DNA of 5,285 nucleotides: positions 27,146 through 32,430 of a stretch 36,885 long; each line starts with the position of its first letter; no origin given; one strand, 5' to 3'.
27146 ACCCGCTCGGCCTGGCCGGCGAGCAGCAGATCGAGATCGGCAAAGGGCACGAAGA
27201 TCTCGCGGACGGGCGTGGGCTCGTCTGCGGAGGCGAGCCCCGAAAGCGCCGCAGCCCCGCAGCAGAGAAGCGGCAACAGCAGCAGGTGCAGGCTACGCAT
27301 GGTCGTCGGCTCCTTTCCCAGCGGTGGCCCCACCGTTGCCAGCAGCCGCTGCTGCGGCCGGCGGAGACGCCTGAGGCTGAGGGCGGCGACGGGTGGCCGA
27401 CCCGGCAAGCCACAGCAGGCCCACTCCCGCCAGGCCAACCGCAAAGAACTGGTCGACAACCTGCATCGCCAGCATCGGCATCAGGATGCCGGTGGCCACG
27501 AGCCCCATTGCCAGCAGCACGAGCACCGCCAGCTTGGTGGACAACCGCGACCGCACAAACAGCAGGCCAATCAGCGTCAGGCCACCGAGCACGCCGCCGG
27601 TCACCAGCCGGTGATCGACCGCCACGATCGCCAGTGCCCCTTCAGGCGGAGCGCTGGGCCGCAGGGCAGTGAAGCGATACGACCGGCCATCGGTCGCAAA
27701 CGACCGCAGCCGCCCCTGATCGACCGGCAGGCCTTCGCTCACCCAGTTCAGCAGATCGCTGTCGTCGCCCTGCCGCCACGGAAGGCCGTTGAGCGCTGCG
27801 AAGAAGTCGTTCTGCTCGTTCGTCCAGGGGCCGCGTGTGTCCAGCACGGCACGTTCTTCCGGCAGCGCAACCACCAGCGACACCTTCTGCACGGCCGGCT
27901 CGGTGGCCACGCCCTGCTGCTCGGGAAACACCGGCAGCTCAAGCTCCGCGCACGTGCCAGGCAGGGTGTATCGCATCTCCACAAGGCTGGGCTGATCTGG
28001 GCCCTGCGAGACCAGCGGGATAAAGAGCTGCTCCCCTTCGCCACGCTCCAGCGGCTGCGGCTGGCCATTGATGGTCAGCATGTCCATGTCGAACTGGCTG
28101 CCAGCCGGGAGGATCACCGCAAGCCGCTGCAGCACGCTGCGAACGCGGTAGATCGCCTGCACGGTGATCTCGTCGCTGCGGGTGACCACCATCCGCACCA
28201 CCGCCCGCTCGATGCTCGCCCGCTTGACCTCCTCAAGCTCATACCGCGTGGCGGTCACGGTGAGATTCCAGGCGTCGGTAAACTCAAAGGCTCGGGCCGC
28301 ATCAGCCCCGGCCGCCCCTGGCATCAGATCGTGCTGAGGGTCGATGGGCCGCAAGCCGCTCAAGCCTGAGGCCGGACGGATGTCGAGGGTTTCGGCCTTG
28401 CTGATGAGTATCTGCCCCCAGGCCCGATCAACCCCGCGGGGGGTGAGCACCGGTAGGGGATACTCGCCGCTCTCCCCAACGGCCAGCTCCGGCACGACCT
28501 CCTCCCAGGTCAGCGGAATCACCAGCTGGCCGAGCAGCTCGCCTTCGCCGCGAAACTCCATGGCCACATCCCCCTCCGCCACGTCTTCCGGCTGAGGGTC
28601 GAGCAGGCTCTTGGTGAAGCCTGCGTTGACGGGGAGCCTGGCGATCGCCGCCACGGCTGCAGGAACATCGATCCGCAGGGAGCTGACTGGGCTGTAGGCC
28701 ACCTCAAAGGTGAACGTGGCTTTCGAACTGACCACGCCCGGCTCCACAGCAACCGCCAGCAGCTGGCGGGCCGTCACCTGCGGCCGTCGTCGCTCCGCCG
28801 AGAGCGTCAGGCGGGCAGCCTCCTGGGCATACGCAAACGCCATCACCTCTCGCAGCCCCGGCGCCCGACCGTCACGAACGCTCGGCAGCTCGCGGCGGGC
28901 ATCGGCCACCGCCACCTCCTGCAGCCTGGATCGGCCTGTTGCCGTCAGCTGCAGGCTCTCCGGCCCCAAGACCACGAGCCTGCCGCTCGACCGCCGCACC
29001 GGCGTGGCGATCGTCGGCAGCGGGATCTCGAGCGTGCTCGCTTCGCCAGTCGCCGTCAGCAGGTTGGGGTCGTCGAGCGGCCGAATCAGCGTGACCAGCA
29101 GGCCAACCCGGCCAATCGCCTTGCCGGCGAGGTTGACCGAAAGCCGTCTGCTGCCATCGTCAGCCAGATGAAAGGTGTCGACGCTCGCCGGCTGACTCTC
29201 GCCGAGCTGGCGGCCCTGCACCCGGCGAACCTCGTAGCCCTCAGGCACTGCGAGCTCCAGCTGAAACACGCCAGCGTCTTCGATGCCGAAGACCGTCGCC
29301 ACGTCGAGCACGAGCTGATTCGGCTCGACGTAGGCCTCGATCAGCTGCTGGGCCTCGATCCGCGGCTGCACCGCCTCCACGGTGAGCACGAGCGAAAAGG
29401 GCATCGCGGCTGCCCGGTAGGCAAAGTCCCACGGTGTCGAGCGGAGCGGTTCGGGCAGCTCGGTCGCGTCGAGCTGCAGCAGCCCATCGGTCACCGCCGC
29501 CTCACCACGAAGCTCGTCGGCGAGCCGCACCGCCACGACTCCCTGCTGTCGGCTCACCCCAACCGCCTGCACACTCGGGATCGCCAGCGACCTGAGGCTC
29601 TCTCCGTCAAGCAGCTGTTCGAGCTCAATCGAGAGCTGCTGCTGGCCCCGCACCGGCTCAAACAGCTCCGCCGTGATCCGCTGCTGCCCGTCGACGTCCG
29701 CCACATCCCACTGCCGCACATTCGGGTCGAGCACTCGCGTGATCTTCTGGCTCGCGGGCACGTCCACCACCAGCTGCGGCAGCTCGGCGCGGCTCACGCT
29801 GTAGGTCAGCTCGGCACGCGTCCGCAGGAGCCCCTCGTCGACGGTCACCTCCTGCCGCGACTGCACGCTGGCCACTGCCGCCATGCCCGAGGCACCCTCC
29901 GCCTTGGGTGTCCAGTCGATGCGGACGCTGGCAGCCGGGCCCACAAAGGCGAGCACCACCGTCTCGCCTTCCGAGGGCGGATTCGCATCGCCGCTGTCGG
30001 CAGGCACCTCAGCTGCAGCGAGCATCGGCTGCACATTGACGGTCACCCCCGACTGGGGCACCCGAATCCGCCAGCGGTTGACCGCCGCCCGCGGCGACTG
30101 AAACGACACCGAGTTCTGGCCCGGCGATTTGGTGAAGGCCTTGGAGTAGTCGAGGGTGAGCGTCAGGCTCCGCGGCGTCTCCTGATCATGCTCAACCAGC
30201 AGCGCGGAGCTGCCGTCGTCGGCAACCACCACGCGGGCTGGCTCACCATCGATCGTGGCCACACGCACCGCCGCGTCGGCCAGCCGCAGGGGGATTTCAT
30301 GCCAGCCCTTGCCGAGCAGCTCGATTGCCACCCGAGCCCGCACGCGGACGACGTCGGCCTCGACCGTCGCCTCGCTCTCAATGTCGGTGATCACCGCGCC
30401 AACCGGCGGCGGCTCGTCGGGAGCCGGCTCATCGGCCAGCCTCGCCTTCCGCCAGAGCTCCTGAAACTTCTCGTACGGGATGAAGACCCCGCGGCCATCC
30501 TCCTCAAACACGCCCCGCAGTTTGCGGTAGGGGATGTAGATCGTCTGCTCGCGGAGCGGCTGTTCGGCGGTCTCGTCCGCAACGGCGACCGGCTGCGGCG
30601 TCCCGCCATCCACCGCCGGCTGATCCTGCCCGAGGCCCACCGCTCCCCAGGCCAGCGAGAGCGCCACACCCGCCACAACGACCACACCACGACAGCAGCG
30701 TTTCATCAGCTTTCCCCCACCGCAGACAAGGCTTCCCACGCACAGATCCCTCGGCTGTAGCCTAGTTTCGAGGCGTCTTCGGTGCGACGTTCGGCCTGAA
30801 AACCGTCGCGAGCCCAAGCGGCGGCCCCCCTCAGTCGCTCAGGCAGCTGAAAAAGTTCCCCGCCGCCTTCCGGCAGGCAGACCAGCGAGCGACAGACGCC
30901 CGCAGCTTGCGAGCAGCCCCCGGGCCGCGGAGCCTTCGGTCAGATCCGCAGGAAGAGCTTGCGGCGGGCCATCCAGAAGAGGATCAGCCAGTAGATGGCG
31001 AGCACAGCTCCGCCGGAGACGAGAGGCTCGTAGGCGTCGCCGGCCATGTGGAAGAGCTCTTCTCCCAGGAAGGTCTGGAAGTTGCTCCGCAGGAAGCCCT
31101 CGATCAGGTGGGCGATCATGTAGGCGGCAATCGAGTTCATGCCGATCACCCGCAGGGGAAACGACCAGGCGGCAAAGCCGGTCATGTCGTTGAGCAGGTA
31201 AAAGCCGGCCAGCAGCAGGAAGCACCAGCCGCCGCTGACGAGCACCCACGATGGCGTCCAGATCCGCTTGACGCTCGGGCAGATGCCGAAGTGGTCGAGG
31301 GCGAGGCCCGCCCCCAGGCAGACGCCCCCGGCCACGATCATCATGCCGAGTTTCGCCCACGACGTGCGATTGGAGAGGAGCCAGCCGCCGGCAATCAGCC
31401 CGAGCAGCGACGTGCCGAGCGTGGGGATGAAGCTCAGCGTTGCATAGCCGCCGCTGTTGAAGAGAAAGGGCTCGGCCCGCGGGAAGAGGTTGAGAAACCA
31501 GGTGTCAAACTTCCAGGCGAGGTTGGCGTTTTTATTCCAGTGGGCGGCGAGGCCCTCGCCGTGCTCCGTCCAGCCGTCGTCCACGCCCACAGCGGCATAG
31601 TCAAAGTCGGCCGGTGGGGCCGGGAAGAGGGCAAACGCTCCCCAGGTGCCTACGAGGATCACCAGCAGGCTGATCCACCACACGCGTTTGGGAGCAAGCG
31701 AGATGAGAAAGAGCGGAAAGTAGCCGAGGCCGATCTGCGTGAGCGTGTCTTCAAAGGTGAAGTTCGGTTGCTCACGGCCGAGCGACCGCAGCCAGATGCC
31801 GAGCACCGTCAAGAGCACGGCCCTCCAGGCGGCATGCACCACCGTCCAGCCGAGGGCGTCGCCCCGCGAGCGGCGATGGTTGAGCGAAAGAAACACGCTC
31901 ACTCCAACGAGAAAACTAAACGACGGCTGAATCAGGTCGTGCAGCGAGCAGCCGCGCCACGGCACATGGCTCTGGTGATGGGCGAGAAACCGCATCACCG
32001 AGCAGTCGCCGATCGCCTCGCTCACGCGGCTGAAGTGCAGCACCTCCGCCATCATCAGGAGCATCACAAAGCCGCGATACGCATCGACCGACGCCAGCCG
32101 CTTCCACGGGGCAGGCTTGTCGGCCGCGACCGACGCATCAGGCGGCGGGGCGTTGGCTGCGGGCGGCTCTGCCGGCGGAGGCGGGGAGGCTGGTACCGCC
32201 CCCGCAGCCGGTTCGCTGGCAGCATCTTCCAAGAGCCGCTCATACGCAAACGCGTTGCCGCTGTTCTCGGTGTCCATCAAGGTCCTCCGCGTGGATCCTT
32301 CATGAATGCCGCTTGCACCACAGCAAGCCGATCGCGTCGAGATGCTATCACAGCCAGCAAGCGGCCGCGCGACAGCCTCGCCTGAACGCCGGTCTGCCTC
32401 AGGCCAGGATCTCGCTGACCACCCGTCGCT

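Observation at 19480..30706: Three tandem paralogous giant envelope modules (1137-aa protein plus 2606-aa two-module fusion), translationally coupled: candidate uncharacterised cell-envelope system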

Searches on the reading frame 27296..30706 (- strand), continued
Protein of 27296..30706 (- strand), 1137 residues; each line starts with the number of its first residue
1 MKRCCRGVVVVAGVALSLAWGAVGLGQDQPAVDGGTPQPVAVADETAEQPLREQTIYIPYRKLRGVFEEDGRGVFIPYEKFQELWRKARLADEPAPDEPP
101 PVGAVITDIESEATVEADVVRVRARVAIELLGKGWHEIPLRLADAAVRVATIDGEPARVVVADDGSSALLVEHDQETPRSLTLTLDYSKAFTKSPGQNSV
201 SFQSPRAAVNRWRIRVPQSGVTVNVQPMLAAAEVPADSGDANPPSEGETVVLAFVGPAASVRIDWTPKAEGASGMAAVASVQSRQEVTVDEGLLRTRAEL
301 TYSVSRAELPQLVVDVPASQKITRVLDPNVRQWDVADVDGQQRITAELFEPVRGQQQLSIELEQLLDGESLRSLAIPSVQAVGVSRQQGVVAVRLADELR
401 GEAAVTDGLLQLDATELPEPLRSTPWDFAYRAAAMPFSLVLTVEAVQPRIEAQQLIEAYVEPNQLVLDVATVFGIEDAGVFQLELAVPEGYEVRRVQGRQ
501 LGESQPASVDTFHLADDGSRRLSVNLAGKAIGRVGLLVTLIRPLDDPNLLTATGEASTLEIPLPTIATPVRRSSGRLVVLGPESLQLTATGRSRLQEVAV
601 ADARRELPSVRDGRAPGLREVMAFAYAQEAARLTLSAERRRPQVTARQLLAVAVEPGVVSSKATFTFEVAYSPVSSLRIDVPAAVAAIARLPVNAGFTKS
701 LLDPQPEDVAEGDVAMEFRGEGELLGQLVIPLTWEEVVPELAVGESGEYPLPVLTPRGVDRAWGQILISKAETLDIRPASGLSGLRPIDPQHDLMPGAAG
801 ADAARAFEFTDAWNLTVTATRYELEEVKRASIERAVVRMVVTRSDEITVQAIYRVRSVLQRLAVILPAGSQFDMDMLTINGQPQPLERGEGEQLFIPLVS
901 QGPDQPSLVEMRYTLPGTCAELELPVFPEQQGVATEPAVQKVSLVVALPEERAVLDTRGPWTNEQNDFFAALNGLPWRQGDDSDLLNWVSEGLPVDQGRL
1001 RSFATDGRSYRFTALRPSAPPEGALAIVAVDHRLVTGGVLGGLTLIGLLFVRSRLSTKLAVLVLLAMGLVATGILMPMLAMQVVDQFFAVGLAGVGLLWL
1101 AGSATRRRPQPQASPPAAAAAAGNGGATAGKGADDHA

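Call 38: fold_search(model_id=the predicted structure, library=pdb)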
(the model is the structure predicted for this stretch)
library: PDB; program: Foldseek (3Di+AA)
matches with E <= 10: 1088; with E <= 0.001: 137
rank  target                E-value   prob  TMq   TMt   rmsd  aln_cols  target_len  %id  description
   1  7nxd_A                2.3e-10  1.00  0.13  0.16  21.9       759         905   10  Cryo-EM structure of human integrin alpha5beta1 in the half-bent conformation (released 2021-08-25)
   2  8t2v_A                3.0e-10  1.00  0.13  0.15  30.7       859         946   10  Cryo-EM Structures of Full-length Integrin alphaIIbbeta3 in Native Lipids (released 2023-07-26)
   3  6s7o_E                3.6e-10  1.00  0.14  0.25  20.8       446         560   11  Cryo-EM structure of human oligosaccharyltransferase complex OST-A (released 2019-12-18)
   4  3fcs_A                7.1e-10  1.00  0.13  0.15  29.8       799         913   10  Structure of complete ectodomain of integrin aIIBb3 (released 2009-01-20)
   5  8pn9_E                2.0e-09  1.00  0.13  0.24  20.9       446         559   11  Structure of human oligosaccharyltransferase OST-A complex bound to NGI-1 (released 2024-05-08)
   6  8b6l_O                2.9e-09  1.00  0.14  0.24  21.0       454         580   11  Subtomogram average of the human Sec61-TRAP-OSTA-translocon (released 2022-12-07)
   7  3fcs_C                4.0e-09  1.00  0.13  0.16  29.8       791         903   10  Structure of complete ectodomain of integrin aIIBb3 (released 2009-01-20)
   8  7usl_A                4.4e-09  1.00  0.10  0.12  26.0       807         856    9  Integrin alphaM/beta2 ectodomain in complex with adenylate cyclase toxin RTX751 and M1F5 Fab (released 2022-08-17)
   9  9e8a_A                5.9e-09  1.00  0.12  0.14  30.0       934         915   11  Integrin aIIbb3 bent conformation from human platelet membrane crude preparation (released 2025-10-15)
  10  6s7t_E                6.8e-09  1.00  0.13  0.30  20.8       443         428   10  Cryo-EM structure of human oligosaccharyltransferase complex OST-B (released 2019-12-18)
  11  6ezn_A                2.4e-08  1.00  0.12  0.29  19.2       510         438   10  Cryo-EM structure of the yeast oligosaccharyltransferase (OST) complex (released 2018-01-17)
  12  4g1m_A                2.4e-08  1.00  0.14  0.16  28.4       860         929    8  Re-refinement of alpha V beta 3 structure (released 2012-12-12)
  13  4nen_A                4.0e-08  1.00  0.10  0.11  29.5       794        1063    9  An internal ligand-bound, metastable state of a leukocyte integrin, aXb2 (released 2014-01-15)
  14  4o02_A                4.2e-08  1.00  0.13  0.16  28.6       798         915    8  AlphaVBeta3 integrin in complex with monoclonal antibody FAB fragment. (released 2014-04-02)
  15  7usm_A                5.1e-08  1.00  0.09  0.11  28.5       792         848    9  Integrin alphaM/beta2 ectodomain (released 2022-08-17)
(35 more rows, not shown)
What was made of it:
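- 27614..30397 (-): Module A all-beta ectodomain (aa 104-1031), tandem beta-sandwich domains. Foldseek matches integrin alpha legs (2e-10) and ribophorin I/Ost1 (4e-10) (call 38).
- On Bacterial alpha-2-macroglobulin: Foldseek probability 0.21-0.38 (call 38).
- Closest known: Integrin alpha-subunit legs. Same: These are the best Foldseek matches (E 2e-10 to 1e-7, call 38).
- Closest known: Ribophorin I / Ost1 of eukaryotic oligosaccharyltransferase. Same: Foldseek E 4e-10 to 2e-8, target TM-score 0.25-0.31 (call 38).
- Fold: Foldseek matches integrin alpha legs at 2e-10 and ribophorin I/Ost1 at 4e-10 (call 38). Salmonella alpha-2-macroglobulin appears among the Foldseek hits (call 38). The alpha-2-macroglobulin hits have probability 0.21-0.38 and TM-score 0.05-0.07 (call 38).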

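Call 72: search_protein_representatives(alignment_id=A1)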
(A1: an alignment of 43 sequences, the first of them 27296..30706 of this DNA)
Query: 43 sequences, 1161 profile positions. Proteins with E-value up to 0.001 (for the whole library): 4986; up to 1e-10: 3436; up to 1e-30: 1398. The best 150 are listed.
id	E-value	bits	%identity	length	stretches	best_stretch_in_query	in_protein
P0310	0.0e+00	1632.2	-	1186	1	14-1122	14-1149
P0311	0.0e+00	1587.2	-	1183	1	17-1160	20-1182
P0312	0.0e+00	1575.6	-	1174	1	10-1158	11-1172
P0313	0.0e+00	1562.2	-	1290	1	14-1149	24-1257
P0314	0.0e+00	1561.3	-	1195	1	6-1148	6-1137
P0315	0.0e+00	1549.5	-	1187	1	25-1160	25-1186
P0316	0.0e+00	1540.5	-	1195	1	7-1157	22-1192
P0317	0.0e+00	1537.3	-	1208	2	174-1147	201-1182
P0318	0.0e+00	1513.9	-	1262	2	7-914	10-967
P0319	0.0e+00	1451.4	-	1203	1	25-1159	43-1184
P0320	0.0e+00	1446.6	-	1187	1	38-1160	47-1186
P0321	0.0e+00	1439.6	-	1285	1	20-1111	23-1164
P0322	0.0e+00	1430.5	-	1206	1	10-1159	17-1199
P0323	0.0e+00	1408.9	-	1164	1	37-1126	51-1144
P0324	0.0e+00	1400.6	-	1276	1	10-1148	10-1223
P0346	0.0e+00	1275.3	-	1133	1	42-1137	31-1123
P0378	0.0e+00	1106.8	-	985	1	245-1103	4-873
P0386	0.0e+00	1050.8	-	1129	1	38-1106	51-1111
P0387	0.0e+00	1031.9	-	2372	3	10-1121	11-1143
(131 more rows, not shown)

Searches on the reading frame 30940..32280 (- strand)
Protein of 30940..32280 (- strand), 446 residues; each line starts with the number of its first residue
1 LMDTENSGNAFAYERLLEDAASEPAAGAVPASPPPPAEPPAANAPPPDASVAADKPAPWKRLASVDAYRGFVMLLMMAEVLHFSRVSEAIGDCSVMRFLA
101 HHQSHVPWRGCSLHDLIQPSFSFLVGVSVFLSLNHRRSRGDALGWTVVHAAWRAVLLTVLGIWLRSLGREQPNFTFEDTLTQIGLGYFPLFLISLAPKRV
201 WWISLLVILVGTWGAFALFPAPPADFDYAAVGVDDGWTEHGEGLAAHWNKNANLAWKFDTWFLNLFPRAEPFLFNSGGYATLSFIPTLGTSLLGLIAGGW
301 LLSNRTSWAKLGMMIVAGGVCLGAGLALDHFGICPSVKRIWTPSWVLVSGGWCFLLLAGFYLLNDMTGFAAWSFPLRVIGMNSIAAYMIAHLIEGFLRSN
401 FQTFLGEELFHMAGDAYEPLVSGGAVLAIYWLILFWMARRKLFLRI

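Call 9: search_protein_families(library=pfam, proteins=[window:30940-32280:-], max_evalue=0.001)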
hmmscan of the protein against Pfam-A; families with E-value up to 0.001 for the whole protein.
window:30940-32280:- (446 aa): 0 families

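Call 78: search_protein_families(library=ncbifam, proteins=[window:30940-32280:-], max_evalue=0.01)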
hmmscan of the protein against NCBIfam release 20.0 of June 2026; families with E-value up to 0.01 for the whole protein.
window:30940-32280:- (446 aa): 1 family
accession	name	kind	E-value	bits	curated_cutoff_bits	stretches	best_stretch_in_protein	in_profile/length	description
NF046061.1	NagX_SO_3504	equivalog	2.3e-37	128.9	480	1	60-446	2-369/369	transmembrane glucosamine N-acetyltransferase NagX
